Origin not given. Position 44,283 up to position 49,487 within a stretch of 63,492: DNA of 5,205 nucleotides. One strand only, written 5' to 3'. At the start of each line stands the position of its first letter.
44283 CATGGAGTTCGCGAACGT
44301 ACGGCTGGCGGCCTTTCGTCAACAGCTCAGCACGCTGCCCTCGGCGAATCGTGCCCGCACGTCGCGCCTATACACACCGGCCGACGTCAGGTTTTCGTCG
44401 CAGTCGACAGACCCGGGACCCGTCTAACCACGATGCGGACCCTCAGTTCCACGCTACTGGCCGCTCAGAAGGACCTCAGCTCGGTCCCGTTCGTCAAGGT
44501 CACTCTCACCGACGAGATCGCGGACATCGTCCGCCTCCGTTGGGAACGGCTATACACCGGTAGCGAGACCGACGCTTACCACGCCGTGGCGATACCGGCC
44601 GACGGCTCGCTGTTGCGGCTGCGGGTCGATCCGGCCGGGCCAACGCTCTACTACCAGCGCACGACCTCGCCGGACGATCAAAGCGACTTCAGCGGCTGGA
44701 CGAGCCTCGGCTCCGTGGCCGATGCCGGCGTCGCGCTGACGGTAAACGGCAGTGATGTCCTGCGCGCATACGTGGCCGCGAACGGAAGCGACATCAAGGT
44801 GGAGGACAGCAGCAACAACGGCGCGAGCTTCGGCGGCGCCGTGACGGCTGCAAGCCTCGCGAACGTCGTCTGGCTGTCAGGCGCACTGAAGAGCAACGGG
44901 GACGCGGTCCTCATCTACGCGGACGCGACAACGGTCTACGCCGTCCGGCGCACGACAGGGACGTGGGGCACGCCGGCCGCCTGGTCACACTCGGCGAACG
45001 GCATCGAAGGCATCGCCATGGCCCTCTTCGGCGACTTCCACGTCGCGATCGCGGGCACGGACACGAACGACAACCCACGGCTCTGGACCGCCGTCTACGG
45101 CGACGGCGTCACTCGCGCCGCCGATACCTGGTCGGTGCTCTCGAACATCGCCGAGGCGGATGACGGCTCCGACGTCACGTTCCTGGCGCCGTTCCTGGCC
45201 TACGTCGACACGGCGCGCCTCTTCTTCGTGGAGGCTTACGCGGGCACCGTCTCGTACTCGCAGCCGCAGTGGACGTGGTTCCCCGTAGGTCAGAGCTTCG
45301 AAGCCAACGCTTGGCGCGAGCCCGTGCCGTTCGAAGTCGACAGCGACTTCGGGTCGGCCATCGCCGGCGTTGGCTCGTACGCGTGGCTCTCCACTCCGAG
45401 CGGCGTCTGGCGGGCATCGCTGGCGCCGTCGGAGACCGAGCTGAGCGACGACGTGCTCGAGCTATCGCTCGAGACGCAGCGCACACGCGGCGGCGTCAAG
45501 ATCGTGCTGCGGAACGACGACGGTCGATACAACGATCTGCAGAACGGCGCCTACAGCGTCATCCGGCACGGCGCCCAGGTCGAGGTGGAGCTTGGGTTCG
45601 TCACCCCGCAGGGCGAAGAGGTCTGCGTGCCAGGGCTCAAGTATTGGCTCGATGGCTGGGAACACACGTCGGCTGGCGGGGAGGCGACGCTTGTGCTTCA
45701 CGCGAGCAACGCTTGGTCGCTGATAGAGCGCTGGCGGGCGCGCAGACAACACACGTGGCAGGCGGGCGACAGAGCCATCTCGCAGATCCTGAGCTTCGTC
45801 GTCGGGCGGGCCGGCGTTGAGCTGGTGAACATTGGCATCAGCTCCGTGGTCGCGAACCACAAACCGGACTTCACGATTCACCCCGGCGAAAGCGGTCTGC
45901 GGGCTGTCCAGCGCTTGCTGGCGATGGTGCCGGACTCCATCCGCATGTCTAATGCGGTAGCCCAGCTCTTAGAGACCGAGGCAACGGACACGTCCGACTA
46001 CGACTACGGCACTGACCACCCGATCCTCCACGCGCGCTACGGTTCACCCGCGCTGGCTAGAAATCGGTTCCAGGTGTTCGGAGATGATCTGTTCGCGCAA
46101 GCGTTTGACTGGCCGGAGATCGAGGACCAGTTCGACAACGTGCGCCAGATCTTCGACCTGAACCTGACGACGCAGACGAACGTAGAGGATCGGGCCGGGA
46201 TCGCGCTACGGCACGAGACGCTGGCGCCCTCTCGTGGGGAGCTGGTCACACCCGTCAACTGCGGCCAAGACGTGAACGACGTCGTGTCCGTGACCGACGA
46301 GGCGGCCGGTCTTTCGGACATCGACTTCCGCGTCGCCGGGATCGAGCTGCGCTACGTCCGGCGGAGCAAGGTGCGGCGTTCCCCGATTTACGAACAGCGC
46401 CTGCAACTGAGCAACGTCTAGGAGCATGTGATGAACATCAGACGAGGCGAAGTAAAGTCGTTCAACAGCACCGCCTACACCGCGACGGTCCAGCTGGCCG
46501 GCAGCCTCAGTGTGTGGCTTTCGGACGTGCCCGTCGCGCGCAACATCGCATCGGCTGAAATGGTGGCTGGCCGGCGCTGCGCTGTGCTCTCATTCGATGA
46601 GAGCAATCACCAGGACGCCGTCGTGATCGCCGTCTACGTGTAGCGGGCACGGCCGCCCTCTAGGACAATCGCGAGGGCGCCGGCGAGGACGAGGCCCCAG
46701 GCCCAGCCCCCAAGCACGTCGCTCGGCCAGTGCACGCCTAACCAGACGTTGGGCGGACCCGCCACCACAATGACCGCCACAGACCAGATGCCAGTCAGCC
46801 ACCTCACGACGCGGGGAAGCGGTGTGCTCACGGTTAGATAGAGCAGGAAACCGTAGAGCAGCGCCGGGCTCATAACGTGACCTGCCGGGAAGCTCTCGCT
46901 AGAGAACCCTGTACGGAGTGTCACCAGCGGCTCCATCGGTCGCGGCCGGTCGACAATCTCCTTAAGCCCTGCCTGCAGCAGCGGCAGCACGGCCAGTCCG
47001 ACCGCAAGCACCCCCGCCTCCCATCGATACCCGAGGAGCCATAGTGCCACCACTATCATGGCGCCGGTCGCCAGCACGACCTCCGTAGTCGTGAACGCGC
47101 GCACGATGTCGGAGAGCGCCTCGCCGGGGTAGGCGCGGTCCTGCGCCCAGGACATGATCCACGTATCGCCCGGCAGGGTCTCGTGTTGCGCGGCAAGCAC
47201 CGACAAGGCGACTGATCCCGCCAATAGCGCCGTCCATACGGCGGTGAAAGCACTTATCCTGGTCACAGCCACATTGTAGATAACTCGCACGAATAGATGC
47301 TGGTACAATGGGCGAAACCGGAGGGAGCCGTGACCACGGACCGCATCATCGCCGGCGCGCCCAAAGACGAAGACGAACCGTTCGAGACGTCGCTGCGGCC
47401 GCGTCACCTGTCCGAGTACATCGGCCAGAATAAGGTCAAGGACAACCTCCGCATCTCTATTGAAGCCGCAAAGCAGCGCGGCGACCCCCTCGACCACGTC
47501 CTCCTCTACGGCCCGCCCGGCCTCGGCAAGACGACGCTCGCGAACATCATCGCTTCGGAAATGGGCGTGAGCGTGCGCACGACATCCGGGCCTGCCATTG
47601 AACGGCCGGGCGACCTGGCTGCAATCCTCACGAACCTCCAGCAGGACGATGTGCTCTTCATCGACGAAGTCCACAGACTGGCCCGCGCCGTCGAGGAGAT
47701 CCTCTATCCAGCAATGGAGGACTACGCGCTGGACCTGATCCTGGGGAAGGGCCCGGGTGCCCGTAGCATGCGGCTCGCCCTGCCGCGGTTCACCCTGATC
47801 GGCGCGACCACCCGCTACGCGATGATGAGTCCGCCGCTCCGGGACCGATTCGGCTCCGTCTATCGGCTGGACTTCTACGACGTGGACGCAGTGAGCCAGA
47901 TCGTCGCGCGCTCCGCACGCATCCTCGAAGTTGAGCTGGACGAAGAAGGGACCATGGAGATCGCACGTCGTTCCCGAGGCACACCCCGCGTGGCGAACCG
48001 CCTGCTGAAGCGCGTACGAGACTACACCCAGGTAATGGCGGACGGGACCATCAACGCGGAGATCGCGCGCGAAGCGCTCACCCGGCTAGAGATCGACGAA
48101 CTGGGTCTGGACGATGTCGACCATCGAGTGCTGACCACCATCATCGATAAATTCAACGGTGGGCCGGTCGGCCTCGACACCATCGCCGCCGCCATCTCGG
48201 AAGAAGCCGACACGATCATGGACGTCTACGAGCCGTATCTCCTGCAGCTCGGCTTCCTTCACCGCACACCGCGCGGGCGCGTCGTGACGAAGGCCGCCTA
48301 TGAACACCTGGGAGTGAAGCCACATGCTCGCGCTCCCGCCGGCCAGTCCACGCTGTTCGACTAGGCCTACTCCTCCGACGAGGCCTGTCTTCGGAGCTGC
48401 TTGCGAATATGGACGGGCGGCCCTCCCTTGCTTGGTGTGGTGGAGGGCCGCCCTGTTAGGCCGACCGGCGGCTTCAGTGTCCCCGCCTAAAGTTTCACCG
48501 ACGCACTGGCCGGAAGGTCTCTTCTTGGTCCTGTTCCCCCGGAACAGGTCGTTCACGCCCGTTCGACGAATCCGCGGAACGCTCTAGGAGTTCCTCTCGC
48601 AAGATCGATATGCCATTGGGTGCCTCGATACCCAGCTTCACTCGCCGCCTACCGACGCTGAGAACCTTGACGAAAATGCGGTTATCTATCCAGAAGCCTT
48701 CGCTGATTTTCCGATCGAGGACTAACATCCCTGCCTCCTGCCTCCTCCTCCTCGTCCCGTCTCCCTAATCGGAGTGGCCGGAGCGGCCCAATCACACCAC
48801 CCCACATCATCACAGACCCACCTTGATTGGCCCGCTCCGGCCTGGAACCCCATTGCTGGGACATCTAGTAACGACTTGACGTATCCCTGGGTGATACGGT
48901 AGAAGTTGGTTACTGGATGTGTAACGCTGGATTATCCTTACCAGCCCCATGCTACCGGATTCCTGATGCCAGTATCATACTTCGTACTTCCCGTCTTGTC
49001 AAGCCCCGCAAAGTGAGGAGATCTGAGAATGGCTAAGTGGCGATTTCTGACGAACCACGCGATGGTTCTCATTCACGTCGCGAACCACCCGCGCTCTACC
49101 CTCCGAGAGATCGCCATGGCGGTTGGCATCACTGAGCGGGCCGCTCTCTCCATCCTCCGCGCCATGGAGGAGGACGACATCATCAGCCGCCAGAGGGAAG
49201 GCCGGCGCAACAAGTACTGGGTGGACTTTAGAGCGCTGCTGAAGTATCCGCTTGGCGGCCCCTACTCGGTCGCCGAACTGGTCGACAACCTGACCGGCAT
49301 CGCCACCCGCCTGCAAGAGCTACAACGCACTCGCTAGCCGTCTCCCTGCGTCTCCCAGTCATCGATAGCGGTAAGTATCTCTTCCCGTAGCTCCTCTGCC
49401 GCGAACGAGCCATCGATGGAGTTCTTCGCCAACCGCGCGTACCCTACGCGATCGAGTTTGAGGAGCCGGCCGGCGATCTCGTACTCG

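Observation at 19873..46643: Phage-particle gene set kept in canonical order but split into four blocks by 2.7-9.1 kb of cellular cargo (domesticated / GTA-like element candidate)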

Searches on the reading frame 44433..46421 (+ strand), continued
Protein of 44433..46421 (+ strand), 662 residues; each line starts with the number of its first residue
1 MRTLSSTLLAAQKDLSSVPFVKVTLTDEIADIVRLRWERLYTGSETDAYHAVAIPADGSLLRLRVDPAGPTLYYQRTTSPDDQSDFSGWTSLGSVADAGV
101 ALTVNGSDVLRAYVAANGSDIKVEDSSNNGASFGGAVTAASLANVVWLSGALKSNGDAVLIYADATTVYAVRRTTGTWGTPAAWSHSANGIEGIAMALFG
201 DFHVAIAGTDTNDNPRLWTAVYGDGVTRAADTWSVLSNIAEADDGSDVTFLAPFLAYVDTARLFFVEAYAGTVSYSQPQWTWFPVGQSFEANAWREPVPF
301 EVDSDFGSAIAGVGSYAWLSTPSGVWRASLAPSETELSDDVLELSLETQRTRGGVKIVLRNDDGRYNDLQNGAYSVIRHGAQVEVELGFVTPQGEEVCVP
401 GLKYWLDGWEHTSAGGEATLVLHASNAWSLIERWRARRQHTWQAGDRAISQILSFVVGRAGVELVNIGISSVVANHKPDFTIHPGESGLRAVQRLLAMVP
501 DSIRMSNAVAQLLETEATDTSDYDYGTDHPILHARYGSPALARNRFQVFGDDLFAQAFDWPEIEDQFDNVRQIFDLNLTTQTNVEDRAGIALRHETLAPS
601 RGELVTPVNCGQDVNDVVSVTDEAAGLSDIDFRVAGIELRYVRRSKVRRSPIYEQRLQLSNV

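Call 80: fold_search(model_id=the predicted structure, library=viral)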
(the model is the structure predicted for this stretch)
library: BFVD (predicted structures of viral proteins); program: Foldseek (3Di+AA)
matches with E <= 10: 1148; with E <= 0.001: 400
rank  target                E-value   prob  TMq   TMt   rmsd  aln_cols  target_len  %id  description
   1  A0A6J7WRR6            6.0e-13  1.00  0.38  0.59   5.3       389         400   16  Tail protein [uncultured Caudovirales phage]
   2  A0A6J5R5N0            1.7e-12  1.00  0.38  0.32  26.8       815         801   11  Uncharacterized protein [uncultured Caudovirales phage]
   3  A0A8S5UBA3            3.5e-12  1.00  0.35  0.35   6.2       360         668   12  Tail protein [Caudovirales sp. ctcT39]
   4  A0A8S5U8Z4            7.1e-12  1.00  0.33  0.48   7.9       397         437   12  Tail protein [Siphoviridae sp. ctnMR5]
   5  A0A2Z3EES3            1.1e-11  1.00  0.34  0.40  22.6       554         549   10  (no name in the UniProt tables at hand)
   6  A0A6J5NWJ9            1.2e-11  1.00  0.37  0.55   6.0       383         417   12  Uncharacterized protein [uncultured Caudovirales phage]
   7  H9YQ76                1.2e-11  1.00  0.32  0.18  35.5       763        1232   12  (no name in the UniProt tables at hand)
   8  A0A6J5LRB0            1.7e-11  1.00  0.35  0.60   6.2       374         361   12  COG4379 Mu-like prophage tail protein gpP [uncultured Caudovirales phage]
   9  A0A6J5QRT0            1.9e-11  1.00  0.35  0.55   6.5       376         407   12  COG3500 Phage protein D [uncultured Caudovirales phage]
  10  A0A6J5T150            1.9e-11  1.00  0.34  0.57   7.7       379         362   13  Siphovirus Gp37-like protein [uncultured Caudovirales phage]
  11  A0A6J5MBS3            3.3e-11  1.00  0.34  0.50  10.9       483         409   13  Uncharacterized protein [uncultured Caudovirales phage]
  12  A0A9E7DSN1            3.4e-11  1.00  0.29  0.46   9.3       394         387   13  (no name in the UniProt tables at hand)
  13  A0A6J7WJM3            4.2e-11  1.00  0.29  0.22  25.7       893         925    9  Uncharacterized protein [uncultured Caudovirales phage]
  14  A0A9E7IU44            5.1e-11  1.00  0.29  0.19  19.0       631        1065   11  (no name in the UniProt tables at hand)
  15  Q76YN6                5.9e-11  1.00  0.35  0.54   9.5       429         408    9  Uncharacterized protein [Aeromonas phage Aeh1]
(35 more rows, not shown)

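Call 111: search_dna_similar(query=window:44433-46421:+, collection=phages, mode=protein, max_rows=10, max_evalue=0.001)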
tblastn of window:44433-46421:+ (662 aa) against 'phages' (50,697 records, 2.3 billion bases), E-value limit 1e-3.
No match.
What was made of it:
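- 44433..46421 (+): Tail hub: N-terminal beta-propeller plus Mu gp44/gp27-type hub domains. No match in 50,697 deposited phage genomes (call 111).
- Closest known: SU10-like podophage structural proteins. Different: The hub has no sequence match in 50,697 deposited phage genomes (call 111).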

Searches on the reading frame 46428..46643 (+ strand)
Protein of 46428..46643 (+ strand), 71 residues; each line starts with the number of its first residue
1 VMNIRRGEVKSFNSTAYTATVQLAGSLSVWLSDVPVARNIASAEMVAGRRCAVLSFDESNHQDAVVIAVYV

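Call 4: search_protein_families(library=pfam, proteins=[window:46428-46643:+], max_evalue=0.01)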
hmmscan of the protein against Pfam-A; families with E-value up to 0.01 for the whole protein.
window:46428-46643:+ (71 aa): 0 families

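Call 5: search_protein_families(library=phrogs, proteins=[window:46428-46643:+], max_evalue=0.01)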
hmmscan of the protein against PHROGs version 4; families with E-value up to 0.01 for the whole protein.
window:46428-46643:+ (71 aa): 0 families

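Call 117: search_solved_structures(query=A5, max_evalue=5)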
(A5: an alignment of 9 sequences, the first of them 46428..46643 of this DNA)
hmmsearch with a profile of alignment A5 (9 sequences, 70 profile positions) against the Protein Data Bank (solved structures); distinct sequences matched with E-value up to 5: 3.
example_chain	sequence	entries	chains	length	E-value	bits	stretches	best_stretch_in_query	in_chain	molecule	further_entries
4jiw_D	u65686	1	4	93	0.1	15.8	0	14-38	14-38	Putative uncharacterized protein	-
7k1w_F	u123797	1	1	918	1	12.5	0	7-30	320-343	Fig4 Sac homology model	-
6ys9_A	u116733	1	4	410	1.6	11.9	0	32-57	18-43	Magnesium-protoporphyrin methyltransferase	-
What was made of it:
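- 46428..46643 (+): 71-aa conserved tip or spike protein. Fold not established (call 117).
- Checked: 'OB-fold' for the 71-aa protein, whose only hit is an insignificant one (E 0.1) to PDB chain 4jiw_D, an uncharacterised 93-aa protein (call 117).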

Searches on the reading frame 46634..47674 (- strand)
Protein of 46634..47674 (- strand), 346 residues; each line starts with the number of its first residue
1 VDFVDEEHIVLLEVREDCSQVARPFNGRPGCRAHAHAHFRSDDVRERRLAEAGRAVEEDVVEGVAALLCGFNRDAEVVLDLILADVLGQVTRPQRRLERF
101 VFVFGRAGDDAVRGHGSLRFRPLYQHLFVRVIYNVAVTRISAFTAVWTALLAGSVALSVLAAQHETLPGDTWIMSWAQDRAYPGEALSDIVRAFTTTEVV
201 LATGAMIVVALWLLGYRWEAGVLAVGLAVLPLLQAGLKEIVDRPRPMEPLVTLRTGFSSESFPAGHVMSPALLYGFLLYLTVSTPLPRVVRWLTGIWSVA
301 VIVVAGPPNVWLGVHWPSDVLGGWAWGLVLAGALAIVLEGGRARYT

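Call 32: search_protein_families(library=pfam, proteins=[window:46634-47674:-], max_evalue=0.01)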
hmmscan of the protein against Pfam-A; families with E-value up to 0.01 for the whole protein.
window:46634-47674:- (346 aa): 1 family
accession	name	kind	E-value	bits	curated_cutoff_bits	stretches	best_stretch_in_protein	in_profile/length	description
PF01569.27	PAP2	-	5.3e-15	55.8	27.2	1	222-335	4-122/130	PAP2 superfamily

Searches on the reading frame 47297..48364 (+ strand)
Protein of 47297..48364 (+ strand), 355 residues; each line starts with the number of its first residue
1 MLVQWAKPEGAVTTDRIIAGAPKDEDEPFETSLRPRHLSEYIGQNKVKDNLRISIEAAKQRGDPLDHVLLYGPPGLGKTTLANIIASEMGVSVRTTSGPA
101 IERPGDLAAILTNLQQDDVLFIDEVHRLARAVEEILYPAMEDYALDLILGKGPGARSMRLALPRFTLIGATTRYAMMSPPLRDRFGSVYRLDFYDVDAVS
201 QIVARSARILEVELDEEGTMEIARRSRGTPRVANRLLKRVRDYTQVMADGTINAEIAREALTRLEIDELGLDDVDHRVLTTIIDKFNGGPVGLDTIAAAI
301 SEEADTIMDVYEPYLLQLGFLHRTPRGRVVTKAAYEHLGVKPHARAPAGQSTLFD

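Call 32: search_protein_families(library=pfam, proteins=[window:47297-48364:+], max_evalue=0.01)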
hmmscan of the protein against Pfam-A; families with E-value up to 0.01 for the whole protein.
window:47297-48364:+ (355 aa): 23 families
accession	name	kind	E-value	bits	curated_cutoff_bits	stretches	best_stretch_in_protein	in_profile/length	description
PF05496.18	RuvB_N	-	4.4e-80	267.5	27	1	33-191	1-159/159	Holliday junction DNA helicase RuvB P-loop domain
PF17864.7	AAA_lid_4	-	4.1e-31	107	27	1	194-267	1-74/74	RuvB AAA lid domain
PF05491.19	RuvB_C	-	3.1e-25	88.4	24.7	1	268-338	1-71/72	RuvB C-terminal winged helix domain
PF00004.35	AAA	-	1.8e-22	80.6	21.2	1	68-191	1-129/131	ATPase family associated with various cellular activities (AAA)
PF07728.20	AAA_5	-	3.1e-10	40.6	22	1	67-185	1-139/139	AAA domain (dynein-related subfamily)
PF01078.27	Mg_chelatase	-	5.7e-05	23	20.3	0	39-86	3-43/207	Magnesium chelatase, subunit ChlI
PF25199.1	nSTAND_NTPase5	-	6.6e-05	23.2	34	1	41-146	18-127/145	Novel STAND NTPase 5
PF13191.12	AAA_16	-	7.5e-05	23.7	32.6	1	60-89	20-48/167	AAA ATPase domain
PF13401.12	AAA_22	-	0.00033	21.4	27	0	68-88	8-28/130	AAA domain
PF00910.28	RNA_helicase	-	0.00066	20.6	21.5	1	68-129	1-62/105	RNA helicase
PF13173.12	AAA_14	-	0.00067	20.1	27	1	68-137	5-83/129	AAA domain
PF20720.3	nSTAND3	-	0.00078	19.6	27.2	1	65-111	17-61/155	Novel STAND NTPase 3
PF06068.19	TIP49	-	0.0025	17.5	23.8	0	41-94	26-79/347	TIP49 P-loop domain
PF02367.23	TsaE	-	0.0036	17.7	26.6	0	63-97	19-53/128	Threonylcarbamoyl adenosine biosynthesis protein TsaE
PF05673.19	DUF815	-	0.0037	16.9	23.8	0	35-123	24-114/249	Protein of unknown function (DUF815)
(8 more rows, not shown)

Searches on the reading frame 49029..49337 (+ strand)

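Call 44: search_protein_families(library=pfam, proteins=[window:49029-49337:+], max_evalue=0.001)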
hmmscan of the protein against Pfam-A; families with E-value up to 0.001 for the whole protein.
window:49029-49337:+ (102 aa): 3 families
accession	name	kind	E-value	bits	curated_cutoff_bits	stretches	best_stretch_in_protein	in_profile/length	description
PF13412.12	HTH_24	-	1.3e-05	25.1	21.9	1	13-52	8-47/48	Winged helix-turn-helix DNA-binding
PF01047.28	MarR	-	0.0001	22.5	24.6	1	11-56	6-51/59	MarR family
PF12802.13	MarR_2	-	0.00022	21.8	27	1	9-58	6-56/61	MarR family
